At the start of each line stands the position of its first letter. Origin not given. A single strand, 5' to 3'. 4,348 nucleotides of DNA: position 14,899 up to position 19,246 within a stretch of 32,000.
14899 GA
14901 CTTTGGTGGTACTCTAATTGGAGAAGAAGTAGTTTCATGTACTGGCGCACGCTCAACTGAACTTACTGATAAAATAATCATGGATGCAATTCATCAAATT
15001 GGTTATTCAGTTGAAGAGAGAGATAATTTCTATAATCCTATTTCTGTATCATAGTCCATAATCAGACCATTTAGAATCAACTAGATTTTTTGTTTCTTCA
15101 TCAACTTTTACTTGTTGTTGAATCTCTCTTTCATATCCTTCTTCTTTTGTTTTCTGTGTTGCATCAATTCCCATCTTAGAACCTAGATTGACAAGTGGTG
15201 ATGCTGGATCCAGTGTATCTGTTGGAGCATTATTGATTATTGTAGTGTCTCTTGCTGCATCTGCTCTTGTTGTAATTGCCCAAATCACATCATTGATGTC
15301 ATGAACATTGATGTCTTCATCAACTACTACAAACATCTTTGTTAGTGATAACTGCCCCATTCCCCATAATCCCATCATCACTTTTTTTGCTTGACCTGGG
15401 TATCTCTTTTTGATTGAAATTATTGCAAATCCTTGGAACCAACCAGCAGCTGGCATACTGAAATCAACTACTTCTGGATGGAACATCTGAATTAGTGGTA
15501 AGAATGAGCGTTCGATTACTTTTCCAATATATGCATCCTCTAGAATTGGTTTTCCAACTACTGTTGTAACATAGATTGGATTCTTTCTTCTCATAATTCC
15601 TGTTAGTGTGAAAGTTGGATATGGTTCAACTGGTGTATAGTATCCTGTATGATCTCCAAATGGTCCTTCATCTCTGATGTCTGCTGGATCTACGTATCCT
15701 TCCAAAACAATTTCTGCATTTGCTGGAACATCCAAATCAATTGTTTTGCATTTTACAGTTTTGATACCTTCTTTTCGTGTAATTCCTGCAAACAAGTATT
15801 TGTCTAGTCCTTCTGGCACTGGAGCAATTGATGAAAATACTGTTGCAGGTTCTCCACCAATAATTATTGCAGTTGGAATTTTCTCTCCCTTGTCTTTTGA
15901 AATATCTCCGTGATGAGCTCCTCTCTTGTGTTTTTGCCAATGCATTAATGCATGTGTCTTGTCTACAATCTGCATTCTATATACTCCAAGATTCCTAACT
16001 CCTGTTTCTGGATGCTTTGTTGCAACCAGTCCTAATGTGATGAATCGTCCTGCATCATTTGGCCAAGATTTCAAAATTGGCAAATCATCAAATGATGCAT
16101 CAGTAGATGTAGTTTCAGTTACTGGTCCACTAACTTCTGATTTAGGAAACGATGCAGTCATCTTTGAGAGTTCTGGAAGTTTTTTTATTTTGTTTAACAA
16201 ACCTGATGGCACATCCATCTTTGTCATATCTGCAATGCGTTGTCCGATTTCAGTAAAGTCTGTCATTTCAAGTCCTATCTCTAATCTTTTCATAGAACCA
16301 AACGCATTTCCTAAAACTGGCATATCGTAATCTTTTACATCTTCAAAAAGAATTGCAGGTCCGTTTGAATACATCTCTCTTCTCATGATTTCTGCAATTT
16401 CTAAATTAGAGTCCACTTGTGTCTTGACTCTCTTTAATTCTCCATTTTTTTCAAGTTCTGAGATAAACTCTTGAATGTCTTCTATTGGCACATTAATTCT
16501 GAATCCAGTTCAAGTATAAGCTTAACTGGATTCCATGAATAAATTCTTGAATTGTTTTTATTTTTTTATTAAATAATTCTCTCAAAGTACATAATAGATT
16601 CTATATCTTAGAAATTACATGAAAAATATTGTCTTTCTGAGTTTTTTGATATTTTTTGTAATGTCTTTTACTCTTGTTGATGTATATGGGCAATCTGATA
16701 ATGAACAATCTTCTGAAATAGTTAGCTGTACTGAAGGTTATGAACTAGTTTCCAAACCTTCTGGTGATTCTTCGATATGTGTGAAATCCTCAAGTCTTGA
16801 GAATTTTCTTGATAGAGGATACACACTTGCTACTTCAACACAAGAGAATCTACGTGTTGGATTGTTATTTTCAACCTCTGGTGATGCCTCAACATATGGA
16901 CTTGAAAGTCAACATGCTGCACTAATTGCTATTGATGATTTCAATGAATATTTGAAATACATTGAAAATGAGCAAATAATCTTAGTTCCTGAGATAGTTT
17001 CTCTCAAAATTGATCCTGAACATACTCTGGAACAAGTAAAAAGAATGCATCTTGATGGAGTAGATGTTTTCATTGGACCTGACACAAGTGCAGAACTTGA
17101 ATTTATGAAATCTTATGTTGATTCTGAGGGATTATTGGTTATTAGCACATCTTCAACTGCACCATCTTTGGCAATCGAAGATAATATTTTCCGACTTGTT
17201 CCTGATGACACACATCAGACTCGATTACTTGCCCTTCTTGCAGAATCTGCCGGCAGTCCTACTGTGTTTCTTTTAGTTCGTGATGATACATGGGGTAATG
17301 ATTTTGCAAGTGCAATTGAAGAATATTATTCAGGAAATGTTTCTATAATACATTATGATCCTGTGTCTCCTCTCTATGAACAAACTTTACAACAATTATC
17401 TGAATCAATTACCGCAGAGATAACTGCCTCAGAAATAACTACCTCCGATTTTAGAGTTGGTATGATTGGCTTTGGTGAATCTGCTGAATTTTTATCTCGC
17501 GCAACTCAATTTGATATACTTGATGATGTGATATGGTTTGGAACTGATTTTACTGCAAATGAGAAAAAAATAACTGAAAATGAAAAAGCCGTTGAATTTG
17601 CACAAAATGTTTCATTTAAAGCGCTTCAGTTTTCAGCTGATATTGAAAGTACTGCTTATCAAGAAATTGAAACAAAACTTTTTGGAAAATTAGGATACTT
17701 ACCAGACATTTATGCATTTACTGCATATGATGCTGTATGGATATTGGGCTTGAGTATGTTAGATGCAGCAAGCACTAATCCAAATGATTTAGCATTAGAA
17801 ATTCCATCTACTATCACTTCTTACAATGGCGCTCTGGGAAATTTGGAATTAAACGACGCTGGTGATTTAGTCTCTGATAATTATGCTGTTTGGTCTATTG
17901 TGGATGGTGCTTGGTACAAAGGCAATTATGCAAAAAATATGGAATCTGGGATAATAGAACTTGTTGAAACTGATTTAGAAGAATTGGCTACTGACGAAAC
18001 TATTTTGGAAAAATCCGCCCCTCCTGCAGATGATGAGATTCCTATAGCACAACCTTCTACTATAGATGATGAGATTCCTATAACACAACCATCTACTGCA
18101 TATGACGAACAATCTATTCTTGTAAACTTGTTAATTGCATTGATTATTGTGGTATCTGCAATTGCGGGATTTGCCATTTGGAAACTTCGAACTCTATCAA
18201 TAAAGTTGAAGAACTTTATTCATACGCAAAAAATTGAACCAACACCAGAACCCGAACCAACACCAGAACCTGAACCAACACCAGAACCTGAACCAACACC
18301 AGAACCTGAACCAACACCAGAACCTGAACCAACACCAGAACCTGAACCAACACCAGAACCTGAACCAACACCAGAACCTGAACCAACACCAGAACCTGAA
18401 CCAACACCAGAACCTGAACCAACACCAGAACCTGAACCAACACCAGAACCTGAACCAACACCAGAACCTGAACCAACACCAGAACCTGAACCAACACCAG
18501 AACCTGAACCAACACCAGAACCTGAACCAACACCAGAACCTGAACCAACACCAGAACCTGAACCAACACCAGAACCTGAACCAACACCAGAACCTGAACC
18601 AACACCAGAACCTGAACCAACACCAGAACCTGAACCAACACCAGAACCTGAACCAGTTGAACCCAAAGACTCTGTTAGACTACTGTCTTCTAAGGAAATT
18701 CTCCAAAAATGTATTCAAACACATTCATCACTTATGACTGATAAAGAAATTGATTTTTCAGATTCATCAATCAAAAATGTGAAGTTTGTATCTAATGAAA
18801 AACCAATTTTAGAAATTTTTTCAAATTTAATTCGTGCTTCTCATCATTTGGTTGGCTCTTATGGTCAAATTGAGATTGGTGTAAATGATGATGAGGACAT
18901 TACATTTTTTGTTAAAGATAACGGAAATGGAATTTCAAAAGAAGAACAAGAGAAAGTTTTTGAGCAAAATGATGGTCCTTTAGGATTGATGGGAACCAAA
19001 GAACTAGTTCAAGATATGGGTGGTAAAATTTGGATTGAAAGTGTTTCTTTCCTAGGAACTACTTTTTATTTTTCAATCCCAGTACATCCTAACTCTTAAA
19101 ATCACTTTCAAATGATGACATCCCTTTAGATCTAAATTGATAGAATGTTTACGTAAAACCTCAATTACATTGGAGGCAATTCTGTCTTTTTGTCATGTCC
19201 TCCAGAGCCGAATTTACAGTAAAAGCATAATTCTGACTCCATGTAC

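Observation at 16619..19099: Sensor with PBP ectodomain and GHKL ATPase domain, but the DHp/H-box replaced by a 138-residue (TPEPEP)23 rod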

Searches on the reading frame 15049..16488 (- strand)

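Call 10: search_protein_families(library=pfam, proteins=[window:15049-16488:-], max_evalue=0.01)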
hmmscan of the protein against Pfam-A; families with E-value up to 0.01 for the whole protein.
window:15049-16488:- (479 aa): 3 families
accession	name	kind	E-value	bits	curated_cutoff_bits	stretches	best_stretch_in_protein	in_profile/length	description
PF01977.22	UbiD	-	9.2e-78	260.6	23.3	1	120-314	7-206/206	3-octaprenyl-4-hydroxybenzoate carboxy-lyase Rift-related domain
PF20696.2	UbiD_C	-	6.4e-49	165.6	24.2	1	320-443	2-127/127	3-octaprenyl-4-hydroxybenzoate carboxy-lyase C-terminal domain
PF20695.2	UbiD_N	-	1.7e-24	86.1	24.3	1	9-84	1-77/78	3-octaprenyl-4-hydroxybenzoate carboxy-lyase N-terminal domain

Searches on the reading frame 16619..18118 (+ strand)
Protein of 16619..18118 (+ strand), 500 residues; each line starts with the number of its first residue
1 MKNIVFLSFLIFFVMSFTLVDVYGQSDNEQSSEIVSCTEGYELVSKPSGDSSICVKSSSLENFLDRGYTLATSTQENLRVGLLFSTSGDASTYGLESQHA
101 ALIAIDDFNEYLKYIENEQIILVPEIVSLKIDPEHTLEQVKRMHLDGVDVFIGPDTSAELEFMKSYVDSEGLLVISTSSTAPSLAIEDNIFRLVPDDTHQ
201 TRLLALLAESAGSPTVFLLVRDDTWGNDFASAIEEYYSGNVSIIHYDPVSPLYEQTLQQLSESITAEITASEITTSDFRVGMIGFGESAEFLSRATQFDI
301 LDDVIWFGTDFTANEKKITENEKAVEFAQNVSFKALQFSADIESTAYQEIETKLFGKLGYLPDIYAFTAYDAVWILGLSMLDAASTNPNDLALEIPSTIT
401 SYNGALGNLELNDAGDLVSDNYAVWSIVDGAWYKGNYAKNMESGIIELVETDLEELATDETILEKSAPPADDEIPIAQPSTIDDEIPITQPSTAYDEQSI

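Call 74: predict_structure(alignment_id=A4)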
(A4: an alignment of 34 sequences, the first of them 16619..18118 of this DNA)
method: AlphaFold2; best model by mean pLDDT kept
length: 500 residues; sequences in the alignment: 34
mean_pLDDT: 77.5   pTM: 0.71
mean pLDDT of the five models: 77.5, 77.3, 76.9, 76.0, 74.9
residues with pLDDT >= 90: 211; 70-90: 176; 50-70: 12; < 50: 101
segments of 3 or more residues with pLDDT < 50: 1-33, 72-74, 436-500
pLDDT, mean of each block of 10 residues (from residue 1): 35 31 35 64 80 85 83 70 87 91 98 90 92 92 95 89 93 89 81 87 85 88 90 92 93 96 94 87 86 95 90 74 93 86 89 88 89 97 93 94 90 83 82 57 37 38 29 29 31 31
secondary structure, 60 per line:
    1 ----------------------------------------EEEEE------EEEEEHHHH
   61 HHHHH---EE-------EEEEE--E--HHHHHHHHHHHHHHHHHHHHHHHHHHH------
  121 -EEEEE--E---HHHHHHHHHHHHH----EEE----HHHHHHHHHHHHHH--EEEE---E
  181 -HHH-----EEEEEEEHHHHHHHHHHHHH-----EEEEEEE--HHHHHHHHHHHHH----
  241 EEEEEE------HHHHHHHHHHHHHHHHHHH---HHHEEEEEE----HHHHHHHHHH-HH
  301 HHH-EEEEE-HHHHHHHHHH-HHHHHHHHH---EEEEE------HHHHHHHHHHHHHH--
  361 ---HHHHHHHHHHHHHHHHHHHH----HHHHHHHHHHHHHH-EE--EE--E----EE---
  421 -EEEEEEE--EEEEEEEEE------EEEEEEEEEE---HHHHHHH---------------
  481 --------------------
elements in order: E41-45 E52-56 H57-65 E78-82 H88-114 E122-126 H133-145 E150-152 H157-170 E173-176 E190-196 H197-209 E215-221 H224-236 E241-246 H253-271 E278-283 H288-297 H299-303 E305-309 H311-320 H322-330 E334-338 H345-358 H364-383 H388-401 E422-428 E431-439 E446-455 H459-465

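Call 76: fold_search(model_id=the predicted structure, library=pdb)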
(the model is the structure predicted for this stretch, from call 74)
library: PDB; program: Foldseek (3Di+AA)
matches with E <= 10: 1864; with E <= 0.001: 919
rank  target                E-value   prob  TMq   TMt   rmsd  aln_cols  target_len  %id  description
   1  4q6b                  3.3e-19  1.00  0.57  0.82   3.5       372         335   20  Crystal Structure of ABC Transporter Substrate-Binding Protein fromDesulfitobacterium hafniense complex with Leu (released 2014-07-02)
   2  4gnr                  2.0e-18  1.00  0.55  0.77   4.5       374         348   17  1.0 Angstrom resolution crystal structure of the branched-chain amino acid transporter substrate binding protein LivJ fr (released 2012-09-05)
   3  4mlc                  2.4e-18  1.00  0.56  0.80   3.8       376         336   19  ABC Transporter Substrate-Binding Protein fromDesulfitobacterium hafniense (released 2013-09-18)
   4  4n0q_B                8.6e-18  1.00  0.57  0.79   4.0       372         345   15  Crystal Structure of an ABC transporter, substrate-binding protein from Brucella melitensis 16M in complex with L-Leuc (released 2013-11-06)
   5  1z15                  9.1e-18  1.00  0.45  0.61   6.5       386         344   17  Crystal structure analysis of periplasmic Leu/Ile/Val-binding protein in superopen form (released 2005-10-04)
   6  8wch_A                1.2e-17  1.00  0.60  0.75   3.8       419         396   15  Crystal structure of SAR11_0655 bound to a co-purified ligand, L-pyroglutamate (released 2024-07-17)
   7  4n0q_A                2.3e-17  1.00  0.57  0.80   3.8       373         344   16  Crystal Structure of an ABC transporter, substrate-binding protein from Brucella melitensis 16M in complex with L-Leuc (released 2013-11-06)
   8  4evq_A                2.8e-17  1.00  0.56  0.75   4.3       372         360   16  Crystal structure of ABC transporter from R. palustris - solute binding protein (RPA0668) in complex with 4-hydroxyben (released 2012-05-23)
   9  2lbp                  2.8e-17  1.00  0.52  0.71   5.2       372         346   19  STRUCTURE OF THE L-LEUCINE-BINDING PROTEIN REFINED AT 2.4 ANGSTROMS RESOLUTION AND COMPARISON WITH THE LEU(SLASH)ILE(SLA (released 1989-07-12)
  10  4ey3                  5.6e-17  1.00  0.57  0.77   3.9       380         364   14  Crystal structure of solute binding protein of ABC transporter in complex with p-hydroxybenzoic acid (released 2012-05-30)
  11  1usg                  6.3e-17  1.00  0.44  0.59   6.9       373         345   19  L-leucine-binding protein, apo form (released 2003-12-18)
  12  3td9                  7.9e-17  1.00  0.58  0.81   3.7       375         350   16  Crystal structure of a Leucine binding protein LivK (TM1135) from Thermotoga maritima MSB8 at 1.90 A resolution (released 2011-09-07)
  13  4evq_B                1.3e-16  1.00  0.55  0.71   6.0       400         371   16  Crystal structure of ABC transporter from R. palustris - solute binding protein (RPA0668) in complex with 4-hydroxyben (released 2012-05-23)
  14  3ip5                  1.5e-16  1.00  0.56  0.79   5.8       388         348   16  Structure of Atu2422-GABA receptor in complex with alanine (released 2010-07-14)
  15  4obb_A                2.1e-16  1.00  0.54  0.72   4.5       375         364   14  The crystal structure of a solute-binding protein from Anabaena variabilis ATCC 29413 in complex with (3S)-3-methyl-2- (released 2014-03-19)
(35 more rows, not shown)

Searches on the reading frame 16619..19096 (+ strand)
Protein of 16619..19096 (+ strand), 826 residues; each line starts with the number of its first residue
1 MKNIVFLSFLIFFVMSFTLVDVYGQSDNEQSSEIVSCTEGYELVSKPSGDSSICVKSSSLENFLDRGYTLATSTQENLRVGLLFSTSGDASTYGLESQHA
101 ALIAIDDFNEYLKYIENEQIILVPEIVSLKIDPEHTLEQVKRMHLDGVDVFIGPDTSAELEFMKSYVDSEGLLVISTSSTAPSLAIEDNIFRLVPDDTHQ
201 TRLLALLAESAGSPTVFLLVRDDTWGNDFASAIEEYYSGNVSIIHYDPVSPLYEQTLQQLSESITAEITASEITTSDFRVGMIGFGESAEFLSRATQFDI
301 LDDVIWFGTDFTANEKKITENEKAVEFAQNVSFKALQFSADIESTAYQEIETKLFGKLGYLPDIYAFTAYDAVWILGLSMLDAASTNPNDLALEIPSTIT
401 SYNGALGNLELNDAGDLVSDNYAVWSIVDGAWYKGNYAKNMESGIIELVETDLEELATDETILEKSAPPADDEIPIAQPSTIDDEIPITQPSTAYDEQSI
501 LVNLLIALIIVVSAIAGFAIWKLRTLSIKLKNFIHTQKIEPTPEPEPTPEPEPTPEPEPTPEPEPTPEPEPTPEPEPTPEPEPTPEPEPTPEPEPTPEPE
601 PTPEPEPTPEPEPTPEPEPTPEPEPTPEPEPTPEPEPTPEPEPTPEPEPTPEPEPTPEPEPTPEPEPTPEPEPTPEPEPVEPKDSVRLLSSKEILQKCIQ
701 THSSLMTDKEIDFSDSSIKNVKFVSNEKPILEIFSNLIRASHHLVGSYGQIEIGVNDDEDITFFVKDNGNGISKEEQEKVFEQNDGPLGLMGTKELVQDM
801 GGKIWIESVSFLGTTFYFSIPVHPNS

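Call 3: search_protein_families(library=pfam, proteins=[window:16619-19096:+], max_evalue=1)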
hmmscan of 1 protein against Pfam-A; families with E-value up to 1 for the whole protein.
window:16619-19096:+ (826 aa): 6 families
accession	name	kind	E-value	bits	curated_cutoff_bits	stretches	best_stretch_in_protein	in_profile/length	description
PF01094.35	ANF_receptor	-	1.7e-27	96.8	25.4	1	98-428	3-351/353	Receptor family ligand binding region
PF13458.12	Peripla_BP_6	-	8.6e-18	65.5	31.7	1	78-415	2-326/343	Periplasmic binding protein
PF02518.31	HATPase_c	-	9.8e-14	52.2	26.4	1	730-822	6-109/111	Histidine kinase-, DNA gyrase B-, and HSP90-like ATPase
PF05887.16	Trypan_PARP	-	1.6e-08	35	100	2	538-591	58-111/134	Procyclic acidic repetitive protein (PARP)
PF13433.12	Peripla_BP_5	-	0.051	13.1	27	1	78-161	1-82/363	Periplasmic binding protein domain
PF13589.12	HATPase_c_3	-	0.097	13.1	25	1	729-781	6-54/137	Histidine kinase-, DNA gyrase B-, and HSP90-like ATPase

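Call 4: search_protein_families(library=ncbifam, proteins=[window:16619-19096:+], max_evalue=1)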
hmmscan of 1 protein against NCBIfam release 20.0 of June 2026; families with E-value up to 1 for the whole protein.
window:16619-19096:+ (826 aa): 54 families (the best 25 are shown)
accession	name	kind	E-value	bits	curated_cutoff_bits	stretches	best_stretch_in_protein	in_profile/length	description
NF046044.1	PnpS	equivalog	5.4e-13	48.7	400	1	689-821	245-390/390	two-component system histidine kinase PnpS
NF033092.0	HK_WalK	equivalog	6.9e-11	41.4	725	1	690-822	448-594/594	cell wall metabolism sensor histidine kinase WalK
NF011933.0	PRK15404.1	subfamily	2.8e-10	39.8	477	2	72-247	21-197/370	high-affinity branched-chain amino acid ABC transporter substrate-binding protein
TIGR02956.1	TMAO_torS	equivalog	2.2e-09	36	676.5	1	731-823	581-683/967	TMAO reductase system sensor histidine kinase/response regulator TorS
NF006800.0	PRK09303.1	equivalog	1.2e-08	34.4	342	1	693-824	235-379/383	histidine kinase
NF058652.1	WING-49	domain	1.6e-08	34.5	22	1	25-69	4-48/49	WING-49 domain-containing protein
NF008468.0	PRK11360.1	equivalog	7.3e-08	31.2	646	1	695-824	471-610/616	two-component system sensor histidine kinase AtoS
NF053867.1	SprKinKinDBac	equivalog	2.3e-07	29.6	775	1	699-823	368-498/500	sporulation kinase KinD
NF008298.1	PRK11086.1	subfamily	5.1e-07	28.5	520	1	715-824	409-527/529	DcuS/MalK family sensor histidine kinase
NF047405.1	SensHisKinSapS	equivalog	7e-07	28.9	550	1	689-821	188-332/341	two-component system sensor histidine kinase SapS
NF047874.1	MASE3_PAS_HK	subfamily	7.7e-07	28.3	560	1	728-823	522-626/655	MASE3 domain-containing sensor histidine kinase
NF011874.0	PRK15347.1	equivalog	7.8e-07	27.5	852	1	748-823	531-615/921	two component system sensor kinase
NF045595.1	HK_scytonemin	equivalog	1.3e-06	27.1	865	1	704-822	507-635/637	scytonemin biosynthesis sensor histidine kinase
NF008302.0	PRK11091.1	equivalog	2.2e-06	26.1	838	1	733-822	402-505/779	aerobic respiration two-component sensor histidine kinase ArcB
TIGR02966.1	phoR_proteo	equivalog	2.3e-06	26.8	334.2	1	689-783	189-284/333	phosphate regulon sensor histidine kinase PhoR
NF008084.0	PRK10819.1-5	equivalog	2.8e-05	24.1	315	2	532-595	46-110/249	TonB system transport protein TonB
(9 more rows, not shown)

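Call 66: list_cluster_members(proteins=[window:16619-19096:+])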
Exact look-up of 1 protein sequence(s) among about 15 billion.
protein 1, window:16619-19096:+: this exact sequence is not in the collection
